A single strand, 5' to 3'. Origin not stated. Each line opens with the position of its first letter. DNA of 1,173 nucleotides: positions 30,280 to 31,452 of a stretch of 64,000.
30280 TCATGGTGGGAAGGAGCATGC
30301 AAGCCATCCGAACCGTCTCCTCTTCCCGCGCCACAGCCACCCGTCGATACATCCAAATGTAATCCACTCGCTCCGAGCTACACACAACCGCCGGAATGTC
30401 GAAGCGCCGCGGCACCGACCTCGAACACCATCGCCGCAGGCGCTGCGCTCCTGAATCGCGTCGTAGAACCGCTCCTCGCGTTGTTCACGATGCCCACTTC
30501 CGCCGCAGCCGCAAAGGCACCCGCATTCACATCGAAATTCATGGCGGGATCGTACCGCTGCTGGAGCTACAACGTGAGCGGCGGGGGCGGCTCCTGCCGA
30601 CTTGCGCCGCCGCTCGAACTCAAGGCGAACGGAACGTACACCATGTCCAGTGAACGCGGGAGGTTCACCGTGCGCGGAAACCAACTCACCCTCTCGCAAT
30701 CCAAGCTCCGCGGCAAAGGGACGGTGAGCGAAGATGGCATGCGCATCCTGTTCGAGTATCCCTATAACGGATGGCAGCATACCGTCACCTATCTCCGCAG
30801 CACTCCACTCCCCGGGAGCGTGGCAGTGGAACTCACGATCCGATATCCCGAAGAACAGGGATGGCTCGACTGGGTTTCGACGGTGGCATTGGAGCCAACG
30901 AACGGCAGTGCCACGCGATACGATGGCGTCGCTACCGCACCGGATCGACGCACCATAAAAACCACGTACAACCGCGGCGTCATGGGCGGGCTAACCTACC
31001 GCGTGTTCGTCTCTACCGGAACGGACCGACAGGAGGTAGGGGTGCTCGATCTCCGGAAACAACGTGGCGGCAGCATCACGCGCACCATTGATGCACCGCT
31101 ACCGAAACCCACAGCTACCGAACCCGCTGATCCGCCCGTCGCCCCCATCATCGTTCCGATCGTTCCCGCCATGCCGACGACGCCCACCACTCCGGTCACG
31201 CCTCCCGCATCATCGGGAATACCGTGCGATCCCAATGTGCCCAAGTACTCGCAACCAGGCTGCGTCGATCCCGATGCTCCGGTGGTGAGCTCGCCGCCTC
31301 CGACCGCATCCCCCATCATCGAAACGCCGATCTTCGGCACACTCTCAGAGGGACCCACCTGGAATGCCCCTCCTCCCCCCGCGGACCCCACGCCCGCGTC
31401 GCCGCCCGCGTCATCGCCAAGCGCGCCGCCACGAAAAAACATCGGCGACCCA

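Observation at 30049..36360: Novel Cys-bracketed repeat C-x-P-x-[LIV]-P-x-[YW]-[WY]-Q-x-G-C, 12 copies in the stalks of two giant IPT/TIG surface proteins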

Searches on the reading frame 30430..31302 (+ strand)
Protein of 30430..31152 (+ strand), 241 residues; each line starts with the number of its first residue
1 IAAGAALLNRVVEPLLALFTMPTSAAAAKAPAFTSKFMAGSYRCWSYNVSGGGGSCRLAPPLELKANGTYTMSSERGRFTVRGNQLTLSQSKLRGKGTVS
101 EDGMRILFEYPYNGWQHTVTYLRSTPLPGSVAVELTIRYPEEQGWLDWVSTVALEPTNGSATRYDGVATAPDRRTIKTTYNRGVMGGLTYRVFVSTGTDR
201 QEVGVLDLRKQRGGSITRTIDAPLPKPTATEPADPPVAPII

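Call 10: search_protein_families(library=pfam, proteins=[window:30430-31152:+], max_evalue=10)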
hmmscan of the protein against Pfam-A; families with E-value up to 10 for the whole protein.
window:30430-31152:+ (241 aa): 0 families

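Call 11: search_protein_families(library=ncbifam, proteins=[window:30430-31152:+], max_evalue=10)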
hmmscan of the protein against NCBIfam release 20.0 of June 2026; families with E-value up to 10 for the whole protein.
window:30430-31152:+ (241 aa): 0 families

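Call 36: search_protein_families(library=pfam, proteins=[window:30520-31170:+], max_evalue=1)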
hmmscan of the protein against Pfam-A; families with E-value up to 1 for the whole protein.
window:30520-31170:+ (217 aa): 0 families

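Call 37: search_protein_families(library=ncbifam, proteins=[window:30520-31170:+], max_evalue=1)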
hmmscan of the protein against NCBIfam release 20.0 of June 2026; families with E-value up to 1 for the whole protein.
window:30520-31170:+ (217 aa): 0 families

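Call 38: find_homologous_proteins(query=window:30520-31170:+, max_evalue=0.001)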
Query window:30520-31170:+ (217 aa): 20 proteins with E <= 0.001 among 479 candidates.
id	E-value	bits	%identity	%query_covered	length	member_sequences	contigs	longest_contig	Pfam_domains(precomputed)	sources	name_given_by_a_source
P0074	3.6e-45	172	48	88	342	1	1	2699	-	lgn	-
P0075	3.6e-43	166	47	87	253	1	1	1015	-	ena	-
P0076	4.2e-41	159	46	86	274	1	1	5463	-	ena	-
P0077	2.1e-38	150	42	81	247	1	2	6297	-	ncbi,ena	ncbi:MAG: hypothetical protein AAB855_02315 [Patescibacteria group bacterium]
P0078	1.3e-36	144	40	94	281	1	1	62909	-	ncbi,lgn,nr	ncbi:hypothetical protein HY627_01005 [Candidatus Uhrbacteria bacterium]|nr:hypothetical protein [Ca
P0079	1.2e-28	118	39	78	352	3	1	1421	-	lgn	-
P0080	3.8e-28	117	65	39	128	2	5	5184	-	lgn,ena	-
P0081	7.0e-28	116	62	42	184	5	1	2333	-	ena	-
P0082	4.2e-27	113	64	38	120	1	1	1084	-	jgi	jgi:hypothetical protein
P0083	7.5e-27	112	64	39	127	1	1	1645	-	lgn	-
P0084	7.5e-27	112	36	82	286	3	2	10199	-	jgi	-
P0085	9.8e-27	112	61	41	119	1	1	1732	-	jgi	jgi:hypothetical protein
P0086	1.8e-26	111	65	38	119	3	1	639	-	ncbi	-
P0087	7.8e-26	109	62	41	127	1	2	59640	-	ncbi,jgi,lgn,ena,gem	-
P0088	2.0e-25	108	36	78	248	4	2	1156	-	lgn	-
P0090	1.1e-24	105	60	39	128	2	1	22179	-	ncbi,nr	ncbi:MAG: hypothetical protein Q8P24_15045 [Desulfobacterales bacterium]|nr:hypothetical protein [De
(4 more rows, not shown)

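Call 40: find_encoding_contigs(protein=P0087, flank=10000, max_places=2)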
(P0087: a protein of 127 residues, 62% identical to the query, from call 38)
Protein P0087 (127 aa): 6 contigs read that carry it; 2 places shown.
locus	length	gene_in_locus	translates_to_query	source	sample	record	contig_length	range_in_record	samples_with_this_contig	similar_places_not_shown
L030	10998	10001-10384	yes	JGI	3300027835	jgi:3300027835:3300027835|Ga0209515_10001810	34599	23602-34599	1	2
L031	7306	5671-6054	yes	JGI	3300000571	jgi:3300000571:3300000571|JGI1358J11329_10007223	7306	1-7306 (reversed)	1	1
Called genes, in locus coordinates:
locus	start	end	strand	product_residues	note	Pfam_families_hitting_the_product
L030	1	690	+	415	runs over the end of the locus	PF00764:Arginosuc_synth, PF06508:QueC (weak), PF20979:Arginosuc_syn_C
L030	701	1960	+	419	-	PF00206:Lyase_1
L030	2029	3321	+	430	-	PF01336:tRNA_anti-codon, PF00152:tRNA-synt_2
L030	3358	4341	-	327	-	PF00149:Metallophos, PF12850:Metallophos_2 (weak)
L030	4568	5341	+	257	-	PF00142:Fer4_NifH, PF01656:CbiA, PF02374:ArsA_ATPase (weak), PF06564:CBP_BcsQ, PF09140:MipZ (weak), PF10609:ParA, PF13614:AAA_31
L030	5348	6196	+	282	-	PF02195:ParB_N, PF17762:HTH_ParB, PF23552:ParB_C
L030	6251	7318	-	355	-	PF00814:TsaD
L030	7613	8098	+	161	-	-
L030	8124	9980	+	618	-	PF07691:PA14 (weak)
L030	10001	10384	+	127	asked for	-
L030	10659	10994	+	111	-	PF12840:HTH_20, PF01022:HTH_5, PF01047:MarR (weak), PF13412:HTH_24 (weak)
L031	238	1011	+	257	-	PF00142:Fer4_NifH, PF01656:CbiA, PF02374:ArsA_ATPase (weak), PF06564:CBP_BcsQ, PF09140:MipZ (weak), PF10609:ParA, PF13614:AAA_31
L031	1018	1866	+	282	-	PF02195:ParB_N, PF17762:HTH_ParB, PF23552:ParB_C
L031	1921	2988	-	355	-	PF00814:TsaD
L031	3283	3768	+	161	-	-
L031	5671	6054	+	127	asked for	-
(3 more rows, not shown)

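Call 41: find_encoding_contigs(protein=P0090, flank=10000, max_places=2)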
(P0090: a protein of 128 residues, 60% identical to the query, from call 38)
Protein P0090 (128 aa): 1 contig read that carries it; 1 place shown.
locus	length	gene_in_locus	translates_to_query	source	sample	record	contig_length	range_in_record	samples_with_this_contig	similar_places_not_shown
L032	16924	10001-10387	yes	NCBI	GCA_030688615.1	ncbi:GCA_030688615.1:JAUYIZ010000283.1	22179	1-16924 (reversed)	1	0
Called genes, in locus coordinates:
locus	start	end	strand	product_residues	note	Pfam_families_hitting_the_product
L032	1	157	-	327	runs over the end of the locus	PF04909:Amidohydro_2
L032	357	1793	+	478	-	PF20695:UbiD_N, PF01977:UbiD, PF20696:UbiD_C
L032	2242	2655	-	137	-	-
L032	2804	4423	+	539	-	PF01977:UbiD, PF20696:UbiD_C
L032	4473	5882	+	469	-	PF20695:UbiD_N, PF01977:UbiD, PF20696:UbiD_C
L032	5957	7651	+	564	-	PF00501:AMP-binding, PF13193:AMP-binding_C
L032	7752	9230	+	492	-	PF20695:UbiD_N, PF01977:UbiD, PF20696:UbiD_C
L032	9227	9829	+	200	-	PF12838:Fer4_7 (weak), PF13247:Fer4_11, PF12838:Fer4_7, PF13187:Fer4_9 (weak), PF00037:Fer4, PF12837:Fer4_6, PF13237:Fer4_10, PF13247:Fer4_11, +3 more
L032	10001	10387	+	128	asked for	-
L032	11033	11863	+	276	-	PF00902:TatC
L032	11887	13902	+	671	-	PF01970:TctA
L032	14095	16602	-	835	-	PF04879:Molybdop_Fe4S4, PF00384:Molybdopterin, PF01568:Molydop_binding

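Call 42: find_encoding_contigs(protein=P0078, flank=10000, max_places=2)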
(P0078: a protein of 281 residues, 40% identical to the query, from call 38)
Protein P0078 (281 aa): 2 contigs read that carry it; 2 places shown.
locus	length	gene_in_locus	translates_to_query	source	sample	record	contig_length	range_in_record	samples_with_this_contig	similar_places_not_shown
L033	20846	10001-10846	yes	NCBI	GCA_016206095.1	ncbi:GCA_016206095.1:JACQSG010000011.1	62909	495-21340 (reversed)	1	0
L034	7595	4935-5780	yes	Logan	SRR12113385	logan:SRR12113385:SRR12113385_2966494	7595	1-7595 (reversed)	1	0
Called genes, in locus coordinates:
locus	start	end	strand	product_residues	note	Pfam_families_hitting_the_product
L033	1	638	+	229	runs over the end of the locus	-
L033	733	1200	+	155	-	-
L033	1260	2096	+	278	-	PF02272:DHHA1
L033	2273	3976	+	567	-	PF02776:TPP_enzyme_N, PF00205:TPP_enzyme_M, PF02775:TPP_enzyme_C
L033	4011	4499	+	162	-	PF18920:DUF5671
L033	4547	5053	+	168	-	-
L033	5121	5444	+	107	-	PF01588:tRNA_bind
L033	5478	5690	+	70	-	-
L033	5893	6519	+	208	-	PF00730:HhH-GPD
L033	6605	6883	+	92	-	PF02575:YbaB_DNA_bd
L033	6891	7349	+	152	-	-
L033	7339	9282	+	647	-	PF03717:PBP_dimer, PF00905:Transpeptidase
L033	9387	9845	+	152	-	PF03449:GreA_GreB_N, PF01272:GreA_GreB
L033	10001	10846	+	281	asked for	-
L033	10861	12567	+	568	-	-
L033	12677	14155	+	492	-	PF01336:tRNA_anti-codon, PF00152:tRNA-synt_2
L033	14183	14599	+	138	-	PF01467:CTP_transf_like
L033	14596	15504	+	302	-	-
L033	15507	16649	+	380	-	PF13439:Glyco_transf_4, PF20706:GT4-conflict, PF00534:Glycos_transf_1, PF13692:Glyco_trans_1_4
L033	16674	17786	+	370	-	PF13439:Glyco_transf_4, PF20706:GT4-conflict, PF00534:Glycos_transf_1, PF13692:Glyco_trans_1_4, PF13524:Glyco_trans_1_2 (weak)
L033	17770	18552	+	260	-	-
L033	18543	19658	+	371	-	PF13180:PDZ_2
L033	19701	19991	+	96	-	-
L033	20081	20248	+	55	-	-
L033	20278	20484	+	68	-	PF13560:HTH_31, PF12844:HTH_19, PF13443:HTH_26, PF01381:HTH_3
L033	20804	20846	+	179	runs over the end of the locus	PF01637:ATPase_2 (faint), PF13173:AAA_14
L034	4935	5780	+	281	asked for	-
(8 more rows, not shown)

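Call 53: predict_structure(alignment_id=A3)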
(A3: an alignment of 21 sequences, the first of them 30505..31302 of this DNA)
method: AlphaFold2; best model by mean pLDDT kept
length: 266 residues; sequences in the alignment: 21
mean_pLDDT: 83.2   pTM: 0.59
mean pLDDT of the five models: 83.2, 82.7, 82.3, 81.5, 81.1
residues with pLDDT >= 90: 134; 70-90: 70; 50-70: 58; < 50: 4
segments of 3 or more residues with pLDDT < 50: none
pLDDT, mean of each block of 10 residues (from residue 1): 58 90 89 93 93 93 85 89 94 92 90 88 90 88 93 91 96 92 94 93 69 66 60 60 71 67 53
secondary structure, 60 per line:
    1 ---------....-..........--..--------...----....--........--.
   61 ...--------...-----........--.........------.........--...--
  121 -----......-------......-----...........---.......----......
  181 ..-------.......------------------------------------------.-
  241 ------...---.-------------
elements in order: H10-13 E15-24 E37-39 E44-47 E50-57 E60-63 E72-74 E80-87 E90-98 E105-113 E126-131 E139-144 E150-160 E164-170 E175-182 E190-196

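Call 64: search_solved_structures(query=A3, max_evalue=1)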
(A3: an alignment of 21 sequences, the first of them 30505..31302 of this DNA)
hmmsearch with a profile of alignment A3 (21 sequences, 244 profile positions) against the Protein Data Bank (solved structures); distinct sequences matched with E-value up to 1: 3.
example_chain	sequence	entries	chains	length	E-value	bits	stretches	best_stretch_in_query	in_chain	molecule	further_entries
7sq1_H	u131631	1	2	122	0.17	14.7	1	145-199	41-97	C05 Fab heavy chain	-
6md3_A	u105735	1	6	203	0.87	12.3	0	106-188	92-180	Rrp44p homologue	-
6cp8_A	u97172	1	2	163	1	12.2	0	38-77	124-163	CdiA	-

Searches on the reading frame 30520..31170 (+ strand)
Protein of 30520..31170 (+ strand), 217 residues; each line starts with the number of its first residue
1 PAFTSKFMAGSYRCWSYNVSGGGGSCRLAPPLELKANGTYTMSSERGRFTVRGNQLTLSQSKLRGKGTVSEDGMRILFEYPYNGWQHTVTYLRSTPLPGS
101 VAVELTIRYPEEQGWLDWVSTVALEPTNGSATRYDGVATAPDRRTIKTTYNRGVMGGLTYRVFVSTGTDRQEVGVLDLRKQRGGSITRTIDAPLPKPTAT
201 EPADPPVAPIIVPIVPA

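Call 69: find_encoding_contigs(protein=P0092, flank=8000, max_places=1)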
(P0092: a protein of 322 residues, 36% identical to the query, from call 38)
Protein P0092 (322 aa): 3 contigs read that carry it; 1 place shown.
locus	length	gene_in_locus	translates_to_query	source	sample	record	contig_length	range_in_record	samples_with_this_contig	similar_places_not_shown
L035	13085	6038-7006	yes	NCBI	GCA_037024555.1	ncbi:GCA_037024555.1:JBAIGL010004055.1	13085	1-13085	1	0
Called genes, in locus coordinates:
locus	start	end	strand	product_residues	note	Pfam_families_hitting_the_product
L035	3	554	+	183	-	?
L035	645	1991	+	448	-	PF17125:Methyltr_RsmF_N (weak), PF22458:RsmF-B_ferredox, PF01189:Methyltr_RsmB-F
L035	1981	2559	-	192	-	PF09335:VTT_dom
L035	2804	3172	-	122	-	PF00472:RF-1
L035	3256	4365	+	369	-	PF18152:DAHP_snth_FXD, PF00793:DAHP_synth_1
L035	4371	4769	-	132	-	-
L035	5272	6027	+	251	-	-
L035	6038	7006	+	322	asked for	-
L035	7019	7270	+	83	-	-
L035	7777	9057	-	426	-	PF07690:MFS_1, PF13347:MFS_2 (weak)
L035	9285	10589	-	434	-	PF00285:Citrate_synt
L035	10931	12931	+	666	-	PF00580:UvrD-helicase, PF01443:Viral_helicase1 (faint), PF13245:AAA_19 (weak), PF13361:UvrD_C, PF13538:UvrD_C_2 (faint)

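Call 70: find_encoding_contigs(protein=P0084, flank=8000, max_places=1)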
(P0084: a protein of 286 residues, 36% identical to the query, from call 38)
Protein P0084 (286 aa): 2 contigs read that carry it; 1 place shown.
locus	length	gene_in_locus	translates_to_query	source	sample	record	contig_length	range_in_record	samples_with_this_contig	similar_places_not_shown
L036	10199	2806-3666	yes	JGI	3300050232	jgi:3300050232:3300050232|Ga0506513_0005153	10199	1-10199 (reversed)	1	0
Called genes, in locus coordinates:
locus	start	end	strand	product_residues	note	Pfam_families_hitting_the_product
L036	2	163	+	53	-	?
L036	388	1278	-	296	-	PF01323:DSBA, PF13743:Thioredoxin_5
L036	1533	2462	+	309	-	PF00126:HTH_1, PF03466:LysR_substrate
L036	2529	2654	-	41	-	-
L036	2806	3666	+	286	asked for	-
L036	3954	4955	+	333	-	PF13542:HTH_Tnp_ISL3, PF01610:DDE_Tnp_ISL3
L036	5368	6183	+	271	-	PF23441:SDR (weak), PF00106:adh_short, PF08659:KR, PF13561:adh_short_C2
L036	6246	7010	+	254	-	PF00106:adh_short, PF08659:KR, PF13561:adh_short_C2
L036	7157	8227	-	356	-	PF00724:Oxidored_FMN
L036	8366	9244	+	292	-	PF00126:HTH_1, PF03466:LysR_substrate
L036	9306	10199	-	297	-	?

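Call 71: find_encoding_contigs(protein=P0077, flank=8000, max_places=1)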
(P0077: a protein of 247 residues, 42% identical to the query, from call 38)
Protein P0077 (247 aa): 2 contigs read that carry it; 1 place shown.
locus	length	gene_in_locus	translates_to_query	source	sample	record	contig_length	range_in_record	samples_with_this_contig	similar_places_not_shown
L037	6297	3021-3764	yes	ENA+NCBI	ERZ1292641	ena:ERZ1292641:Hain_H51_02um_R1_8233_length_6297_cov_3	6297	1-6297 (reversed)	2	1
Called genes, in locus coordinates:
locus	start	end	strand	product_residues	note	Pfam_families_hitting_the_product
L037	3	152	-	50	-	?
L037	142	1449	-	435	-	-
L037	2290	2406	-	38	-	-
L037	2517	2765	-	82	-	-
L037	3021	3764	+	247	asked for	-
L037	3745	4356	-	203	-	PF01300:Sua5_yciO_yrdC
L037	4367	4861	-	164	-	PF00588:SpoU_methylase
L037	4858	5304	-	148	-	-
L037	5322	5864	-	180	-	PF02834:LigT_PEase (weak), PF13563:2_5_RNA_ligase2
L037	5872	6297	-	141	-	PF02511:Thy1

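Call 72: find_encoding_contigs(protein=P0076, flank=8000, max_places=1)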
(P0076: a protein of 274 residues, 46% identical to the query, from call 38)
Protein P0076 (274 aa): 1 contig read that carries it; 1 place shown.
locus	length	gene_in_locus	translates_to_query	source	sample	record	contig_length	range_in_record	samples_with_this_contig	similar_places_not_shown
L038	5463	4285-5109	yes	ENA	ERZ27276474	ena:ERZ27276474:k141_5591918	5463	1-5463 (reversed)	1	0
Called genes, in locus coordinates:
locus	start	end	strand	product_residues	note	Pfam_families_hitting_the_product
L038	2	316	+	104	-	?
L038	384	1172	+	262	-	-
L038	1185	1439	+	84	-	-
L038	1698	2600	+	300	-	PF02517:Rce1-like (weak)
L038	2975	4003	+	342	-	PF02275:CBAH (weak), PF03417:AAT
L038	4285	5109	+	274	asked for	-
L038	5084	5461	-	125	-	?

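Call 73: find_encoding_contigs(protein=P0074, flank=8000, max_places=1)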
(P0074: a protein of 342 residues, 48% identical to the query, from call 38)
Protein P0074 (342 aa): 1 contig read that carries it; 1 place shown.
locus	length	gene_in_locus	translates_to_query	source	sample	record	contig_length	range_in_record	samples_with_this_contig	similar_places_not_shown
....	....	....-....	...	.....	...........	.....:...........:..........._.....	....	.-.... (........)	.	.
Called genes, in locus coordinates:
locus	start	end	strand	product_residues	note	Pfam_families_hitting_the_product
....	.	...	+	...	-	?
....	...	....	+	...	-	-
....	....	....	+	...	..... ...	-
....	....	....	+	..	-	?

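Call 85: search_protein_families(library=pfam, proteins=[L033:18543-19655:+], max_evalue=0.001)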
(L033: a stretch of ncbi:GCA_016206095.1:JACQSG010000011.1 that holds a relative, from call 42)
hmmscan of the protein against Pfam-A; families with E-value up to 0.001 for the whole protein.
L033:18543-19655:+ (371 aa): 1 family
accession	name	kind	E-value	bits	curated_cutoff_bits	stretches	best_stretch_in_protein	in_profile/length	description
PF13180.12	PDZ_2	-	9.1e-08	32.7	27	1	309-368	19-78/80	PDZ domain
